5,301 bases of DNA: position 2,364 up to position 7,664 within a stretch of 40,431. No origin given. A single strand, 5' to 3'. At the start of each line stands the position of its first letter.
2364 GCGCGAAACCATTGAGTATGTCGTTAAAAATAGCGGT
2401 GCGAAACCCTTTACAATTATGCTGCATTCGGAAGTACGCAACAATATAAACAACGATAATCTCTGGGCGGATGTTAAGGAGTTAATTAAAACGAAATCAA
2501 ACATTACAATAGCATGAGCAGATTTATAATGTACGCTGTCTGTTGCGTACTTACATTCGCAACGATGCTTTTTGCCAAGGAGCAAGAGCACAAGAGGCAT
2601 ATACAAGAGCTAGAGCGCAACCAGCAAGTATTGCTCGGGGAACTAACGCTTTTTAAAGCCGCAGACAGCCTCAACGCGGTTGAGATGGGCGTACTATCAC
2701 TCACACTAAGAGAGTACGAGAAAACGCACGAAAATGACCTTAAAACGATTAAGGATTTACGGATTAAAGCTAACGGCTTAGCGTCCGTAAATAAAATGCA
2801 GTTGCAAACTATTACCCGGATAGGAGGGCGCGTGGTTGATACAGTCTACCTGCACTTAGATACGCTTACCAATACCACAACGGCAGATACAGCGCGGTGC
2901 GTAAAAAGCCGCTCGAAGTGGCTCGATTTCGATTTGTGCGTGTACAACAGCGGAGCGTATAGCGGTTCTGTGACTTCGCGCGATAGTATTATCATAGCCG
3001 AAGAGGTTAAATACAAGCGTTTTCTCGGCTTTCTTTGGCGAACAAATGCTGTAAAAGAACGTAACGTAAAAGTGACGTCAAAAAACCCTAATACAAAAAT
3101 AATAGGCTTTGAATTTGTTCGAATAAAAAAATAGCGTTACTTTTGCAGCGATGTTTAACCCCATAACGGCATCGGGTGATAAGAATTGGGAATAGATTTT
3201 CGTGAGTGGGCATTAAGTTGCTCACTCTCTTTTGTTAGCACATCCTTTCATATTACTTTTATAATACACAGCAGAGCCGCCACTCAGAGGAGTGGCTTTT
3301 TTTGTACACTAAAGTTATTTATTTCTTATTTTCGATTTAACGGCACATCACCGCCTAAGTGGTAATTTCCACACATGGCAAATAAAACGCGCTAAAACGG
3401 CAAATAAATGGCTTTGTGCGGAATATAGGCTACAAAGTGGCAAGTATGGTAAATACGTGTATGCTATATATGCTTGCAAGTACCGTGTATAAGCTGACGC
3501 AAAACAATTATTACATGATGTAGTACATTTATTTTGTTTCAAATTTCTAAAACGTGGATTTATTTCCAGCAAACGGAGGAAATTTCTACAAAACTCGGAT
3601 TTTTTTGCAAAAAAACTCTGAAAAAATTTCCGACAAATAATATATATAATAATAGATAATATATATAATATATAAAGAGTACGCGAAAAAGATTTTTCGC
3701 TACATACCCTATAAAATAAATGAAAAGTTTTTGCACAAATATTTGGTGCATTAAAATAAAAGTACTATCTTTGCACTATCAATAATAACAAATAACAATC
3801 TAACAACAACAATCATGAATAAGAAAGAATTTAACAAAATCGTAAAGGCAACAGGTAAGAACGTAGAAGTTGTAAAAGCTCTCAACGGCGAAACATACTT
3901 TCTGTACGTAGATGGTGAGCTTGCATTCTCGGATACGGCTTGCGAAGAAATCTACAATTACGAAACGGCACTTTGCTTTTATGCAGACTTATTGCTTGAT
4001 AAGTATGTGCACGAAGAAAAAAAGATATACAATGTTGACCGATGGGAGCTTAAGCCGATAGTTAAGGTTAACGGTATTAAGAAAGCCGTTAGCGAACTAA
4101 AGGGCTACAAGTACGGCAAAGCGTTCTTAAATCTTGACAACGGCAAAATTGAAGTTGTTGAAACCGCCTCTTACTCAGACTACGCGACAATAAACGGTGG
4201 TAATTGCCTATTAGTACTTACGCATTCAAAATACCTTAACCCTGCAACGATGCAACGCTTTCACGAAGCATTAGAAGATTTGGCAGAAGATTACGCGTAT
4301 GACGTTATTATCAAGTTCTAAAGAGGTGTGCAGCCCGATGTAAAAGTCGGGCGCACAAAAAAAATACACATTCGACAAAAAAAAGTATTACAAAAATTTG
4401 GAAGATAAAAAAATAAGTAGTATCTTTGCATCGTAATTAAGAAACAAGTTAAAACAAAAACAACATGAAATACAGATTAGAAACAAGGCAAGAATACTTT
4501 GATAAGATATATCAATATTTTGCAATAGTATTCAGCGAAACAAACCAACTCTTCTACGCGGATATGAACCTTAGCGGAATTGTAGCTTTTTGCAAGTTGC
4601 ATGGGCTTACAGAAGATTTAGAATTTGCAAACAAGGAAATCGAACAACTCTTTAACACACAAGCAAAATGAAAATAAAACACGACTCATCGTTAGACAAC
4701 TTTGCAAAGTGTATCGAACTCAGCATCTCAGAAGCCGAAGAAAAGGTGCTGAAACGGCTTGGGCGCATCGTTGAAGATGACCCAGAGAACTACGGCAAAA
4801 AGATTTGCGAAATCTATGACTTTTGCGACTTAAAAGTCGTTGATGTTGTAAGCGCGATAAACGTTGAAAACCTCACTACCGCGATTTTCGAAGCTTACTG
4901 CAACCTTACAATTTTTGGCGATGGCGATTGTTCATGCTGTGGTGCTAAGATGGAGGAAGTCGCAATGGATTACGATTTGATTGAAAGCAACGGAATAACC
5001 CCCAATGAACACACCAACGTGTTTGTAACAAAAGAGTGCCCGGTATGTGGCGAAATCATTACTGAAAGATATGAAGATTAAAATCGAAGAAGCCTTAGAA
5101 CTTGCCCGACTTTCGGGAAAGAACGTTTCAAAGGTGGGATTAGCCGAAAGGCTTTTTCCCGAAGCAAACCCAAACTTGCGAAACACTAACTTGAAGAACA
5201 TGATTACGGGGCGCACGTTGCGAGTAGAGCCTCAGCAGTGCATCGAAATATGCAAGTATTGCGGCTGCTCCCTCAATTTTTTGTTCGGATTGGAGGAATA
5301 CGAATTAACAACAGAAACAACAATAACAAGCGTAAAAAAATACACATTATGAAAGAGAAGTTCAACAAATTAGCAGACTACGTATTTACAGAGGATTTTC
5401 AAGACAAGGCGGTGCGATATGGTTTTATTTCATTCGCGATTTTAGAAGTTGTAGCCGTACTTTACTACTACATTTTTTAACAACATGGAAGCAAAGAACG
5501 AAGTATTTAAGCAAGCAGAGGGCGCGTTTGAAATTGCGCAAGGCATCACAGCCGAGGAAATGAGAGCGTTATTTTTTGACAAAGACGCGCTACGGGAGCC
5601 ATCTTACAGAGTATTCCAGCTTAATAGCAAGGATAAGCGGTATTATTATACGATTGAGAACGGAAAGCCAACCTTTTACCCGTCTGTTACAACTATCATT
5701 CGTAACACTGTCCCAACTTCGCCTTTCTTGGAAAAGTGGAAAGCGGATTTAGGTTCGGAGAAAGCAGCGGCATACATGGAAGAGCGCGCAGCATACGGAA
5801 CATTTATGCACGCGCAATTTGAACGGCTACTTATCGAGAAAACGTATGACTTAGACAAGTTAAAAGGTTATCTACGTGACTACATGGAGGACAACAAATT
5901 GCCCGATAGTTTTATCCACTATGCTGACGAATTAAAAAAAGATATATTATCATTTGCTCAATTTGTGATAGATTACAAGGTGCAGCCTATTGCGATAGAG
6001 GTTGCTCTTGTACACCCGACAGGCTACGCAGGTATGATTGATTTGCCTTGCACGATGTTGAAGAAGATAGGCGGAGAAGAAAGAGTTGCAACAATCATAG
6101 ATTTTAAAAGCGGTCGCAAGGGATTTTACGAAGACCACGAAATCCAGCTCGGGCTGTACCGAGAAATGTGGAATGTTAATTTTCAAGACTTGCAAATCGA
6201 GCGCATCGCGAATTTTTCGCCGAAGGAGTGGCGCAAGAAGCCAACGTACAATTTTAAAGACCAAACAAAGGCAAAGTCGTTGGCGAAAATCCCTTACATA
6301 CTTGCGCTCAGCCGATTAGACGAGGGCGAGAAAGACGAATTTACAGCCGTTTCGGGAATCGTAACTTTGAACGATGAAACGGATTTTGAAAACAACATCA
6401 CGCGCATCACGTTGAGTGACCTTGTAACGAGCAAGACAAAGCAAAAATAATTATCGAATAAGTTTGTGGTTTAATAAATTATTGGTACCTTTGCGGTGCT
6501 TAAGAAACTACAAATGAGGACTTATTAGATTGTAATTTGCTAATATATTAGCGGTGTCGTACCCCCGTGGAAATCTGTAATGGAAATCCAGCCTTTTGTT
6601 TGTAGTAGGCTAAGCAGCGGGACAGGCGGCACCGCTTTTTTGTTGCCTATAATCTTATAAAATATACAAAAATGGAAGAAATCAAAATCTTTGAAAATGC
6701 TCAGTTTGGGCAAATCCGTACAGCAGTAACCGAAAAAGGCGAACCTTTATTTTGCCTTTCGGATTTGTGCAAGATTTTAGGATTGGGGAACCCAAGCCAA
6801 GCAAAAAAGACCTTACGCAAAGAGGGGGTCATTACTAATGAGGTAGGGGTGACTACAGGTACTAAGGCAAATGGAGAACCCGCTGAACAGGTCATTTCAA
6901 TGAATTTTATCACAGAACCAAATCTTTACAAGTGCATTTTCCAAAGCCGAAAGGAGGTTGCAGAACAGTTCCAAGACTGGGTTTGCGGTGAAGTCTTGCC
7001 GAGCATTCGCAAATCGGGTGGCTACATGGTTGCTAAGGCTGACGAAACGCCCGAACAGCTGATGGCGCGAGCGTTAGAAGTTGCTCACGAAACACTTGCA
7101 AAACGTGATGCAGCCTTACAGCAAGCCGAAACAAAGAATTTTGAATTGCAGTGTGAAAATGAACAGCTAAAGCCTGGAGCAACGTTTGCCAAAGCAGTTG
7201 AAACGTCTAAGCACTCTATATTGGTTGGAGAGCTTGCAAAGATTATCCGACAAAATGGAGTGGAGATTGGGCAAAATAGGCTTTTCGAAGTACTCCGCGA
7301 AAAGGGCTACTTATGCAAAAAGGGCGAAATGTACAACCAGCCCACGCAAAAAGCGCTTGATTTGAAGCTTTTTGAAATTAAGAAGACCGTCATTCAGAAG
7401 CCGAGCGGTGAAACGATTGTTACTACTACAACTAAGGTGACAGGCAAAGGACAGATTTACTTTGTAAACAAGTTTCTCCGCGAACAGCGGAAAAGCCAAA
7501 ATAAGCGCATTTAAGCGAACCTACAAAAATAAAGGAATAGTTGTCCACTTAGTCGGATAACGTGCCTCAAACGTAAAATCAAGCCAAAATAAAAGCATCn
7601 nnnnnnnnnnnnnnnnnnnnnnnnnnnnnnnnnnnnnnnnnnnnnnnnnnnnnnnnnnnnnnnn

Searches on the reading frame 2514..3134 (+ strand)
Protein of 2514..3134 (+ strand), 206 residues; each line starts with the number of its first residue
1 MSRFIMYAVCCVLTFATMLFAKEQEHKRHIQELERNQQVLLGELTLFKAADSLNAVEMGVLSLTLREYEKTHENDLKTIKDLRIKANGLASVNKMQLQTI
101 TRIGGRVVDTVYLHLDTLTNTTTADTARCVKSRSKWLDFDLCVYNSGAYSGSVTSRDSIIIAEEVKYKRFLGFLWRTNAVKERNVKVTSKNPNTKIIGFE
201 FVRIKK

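Call 7: search_protein_families(library=pfam, proteins=[window:2514-3134:+], max_evalue=0.01)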
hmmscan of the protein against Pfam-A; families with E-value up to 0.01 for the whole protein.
window:2514-3134:+ (206 aa): 1 family
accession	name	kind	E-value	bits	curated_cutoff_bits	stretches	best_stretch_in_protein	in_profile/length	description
PF20186.3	DUF6549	-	2.6e-27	96.2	27.4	1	32-206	7-167/167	Family of unknown function (DUF6549)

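Call 8: search_protein_families(library=phrogs, proteins=[window:2514-3134:+], max_evalue=0.001)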
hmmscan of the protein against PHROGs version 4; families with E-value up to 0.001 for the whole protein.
window:2514-3134:+ (206 aa): 1 family
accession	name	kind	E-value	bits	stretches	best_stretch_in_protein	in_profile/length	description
phrog_14010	-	unknown function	1.3e-31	110.9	1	3-206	3-197/197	-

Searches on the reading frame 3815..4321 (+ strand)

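Call 7: search_protein_families(library=pfam, proteins=[window:3815-4321:+], max_evalue=0.01)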
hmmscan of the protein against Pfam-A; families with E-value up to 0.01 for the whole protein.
window:3815-4321:+ (168 aa): 1 family
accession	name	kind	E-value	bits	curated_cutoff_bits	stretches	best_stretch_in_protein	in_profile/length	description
PF11687.14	DUF3284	-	0.0077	16.5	23.7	0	82-125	26-69/119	Domain of unknown function (DUF3284)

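Call 8: search_protein_families(library=phrogs, proteins=[window:3815-4321:+], max_evalue=0.001)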
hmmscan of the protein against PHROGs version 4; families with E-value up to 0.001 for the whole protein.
window:3815-4321:+ (168 aa): 0 families

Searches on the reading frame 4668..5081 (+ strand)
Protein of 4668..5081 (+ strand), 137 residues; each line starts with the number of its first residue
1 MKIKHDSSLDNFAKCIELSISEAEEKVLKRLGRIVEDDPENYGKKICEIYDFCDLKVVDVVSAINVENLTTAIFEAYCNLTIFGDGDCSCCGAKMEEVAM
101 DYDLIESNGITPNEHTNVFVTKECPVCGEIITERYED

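Call 7: search_protein_families(library=pfam, proteins=[window:4668-5081:+], max_evalue=0.01)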
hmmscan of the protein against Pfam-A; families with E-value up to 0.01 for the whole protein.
window:4668-5081:+ (137 aa): 1 family
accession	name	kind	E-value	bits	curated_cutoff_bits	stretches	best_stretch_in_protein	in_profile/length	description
PF14149.11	YhfH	-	0.0058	16.9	27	0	121-135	13-27/37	YhfH-like protein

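Call 8: search_protein_families(library=phrogs, proteins=[window:4668-5081:+], max_evalue=0.001)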
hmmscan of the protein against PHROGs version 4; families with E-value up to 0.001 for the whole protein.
window:4668-5081:+ (137 aa): 0 families

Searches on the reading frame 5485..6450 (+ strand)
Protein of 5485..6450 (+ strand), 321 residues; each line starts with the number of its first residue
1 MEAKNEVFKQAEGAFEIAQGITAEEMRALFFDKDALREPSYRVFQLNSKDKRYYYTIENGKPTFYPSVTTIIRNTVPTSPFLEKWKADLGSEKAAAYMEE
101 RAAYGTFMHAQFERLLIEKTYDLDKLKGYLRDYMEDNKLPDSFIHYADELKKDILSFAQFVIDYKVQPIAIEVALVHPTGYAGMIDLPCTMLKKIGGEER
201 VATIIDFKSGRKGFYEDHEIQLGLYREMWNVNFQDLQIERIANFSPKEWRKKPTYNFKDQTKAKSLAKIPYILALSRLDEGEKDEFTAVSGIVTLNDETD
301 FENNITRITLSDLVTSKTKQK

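Call 7: search_protein_families(library=pfam, proteins=[window:5485-6450:+], max_evalue=0.01)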
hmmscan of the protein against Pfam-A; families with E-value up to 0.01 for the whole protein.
window:5485-6450:+ (321 aa): 1 family
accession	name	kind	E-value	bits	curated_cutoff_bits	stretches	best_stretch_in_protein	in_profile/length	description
PF12705.13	PDDEXK_1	-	8.2e-05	23.1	22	1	98-240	32-180/247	PD-(D/E)XK nuclease superfamily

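Call 8: search_protein_families(library=phrogs, proteins=[window:5485-6450:+], max_evalue=0.001)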
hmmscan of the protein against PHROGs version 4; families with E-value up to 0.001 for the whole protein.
window:5485-6450:+ (321 aa): 2 families
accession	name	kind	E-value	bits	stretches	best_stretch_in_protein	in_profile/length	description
phrog_298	-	DNA, RNA and nucleotide metabolism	3.1e-34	119.7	1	47-280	51-267/293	exonuclease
phrog_69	-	DNA, RNA and nucleotide metabolism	6.4e-06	26.4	1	100-241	119-259/501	exonuclease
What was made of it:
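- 5485..6450 (+): PD-(D/E)XK exonuclease, part of the recombination kit relevant to an SPP1-type replication switch. PF12705 and phrog_298 (calls 7, 8).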

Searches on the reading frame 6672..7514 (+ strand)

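Call 7: search_protein_families(library=pfam, proteins=[window:6672-7514:+], max_evalue=0.01)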
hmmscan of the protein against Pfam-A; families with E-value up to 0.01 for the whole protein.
window:6672-7514:+ (280 aa): 2 families
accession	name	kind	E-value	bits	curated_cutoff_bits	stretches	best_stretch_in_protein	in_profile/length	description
PF03374.19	ANT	-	1.7e-30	106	25.3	1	161-269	2-106/108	Phage antirepressor protein KilAC domain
PF02498.22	Bro-N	-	9.5e-21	74.7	25.6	1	14-110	1-96/96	BRO family, N-terminal domain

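Call 8: search_protein_families(library=phrogs, proteins=[window:6672-7514:+], max_evalue=0.001)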
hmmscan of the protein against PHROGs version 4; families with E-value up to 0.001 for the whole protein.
window:6672-7514:+ (280 aa): 15 families
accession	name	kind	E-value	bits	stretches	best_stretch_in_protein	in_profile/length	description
phrog_130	-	transcription regulation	1.7e-80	272.3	1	1-274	157-414/480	anti-repressor Ant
phrog_9438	-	transcription regulation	2.9e-42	144.3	1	164-275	6-118/121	anti-repressor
phrog_2899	-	transcription regulation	2.2e-38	133.3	1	1-187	4-179/263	anti-repressor Ant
phrog_63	-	transcription regulation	2.2e-36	127.1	1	127-276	227-364/431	anti-repressor Ant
phrog_2593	-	transcription regulation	5.4e-30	106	1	11-162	26-173/255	anti-repressor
phrog_463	-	transcription regulation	5.4e-28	99.2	1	1-162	2-159/250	anti-repressor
phrog_25722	-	unknown function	2.4e-26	93.3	1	1-129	1-121/150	-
phrog_2011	-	transcription regulation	2e-25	91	1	5-145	2-141/275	anti-repressor Ant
phrog_5060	-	transcription regulation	1.4e-21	78.5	1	14-144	16-158/224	anti-repressor Ant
phrog_245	-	transcription regulation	4.1e-21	76.8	1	14-187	49-209/319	anti-repressor Ant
phrog_15968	-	transcription regulation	1.1e-20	74.7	1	204-273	1-71/73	anti-repressor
phrog_7940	-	unknown function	2.9e-16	60.8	1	1-143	1-132/252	-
phrog_9976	-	transcription regulation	9.6e-13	49.4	1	17-125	12-113/188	anti-repressor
phrog_2977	-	transcription regulation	3.7e-09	37.5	1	1-96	61-149/150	anti-repressor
phrog_34000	-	unknown function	6.9e-05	23.7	1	3-115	13-122/194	-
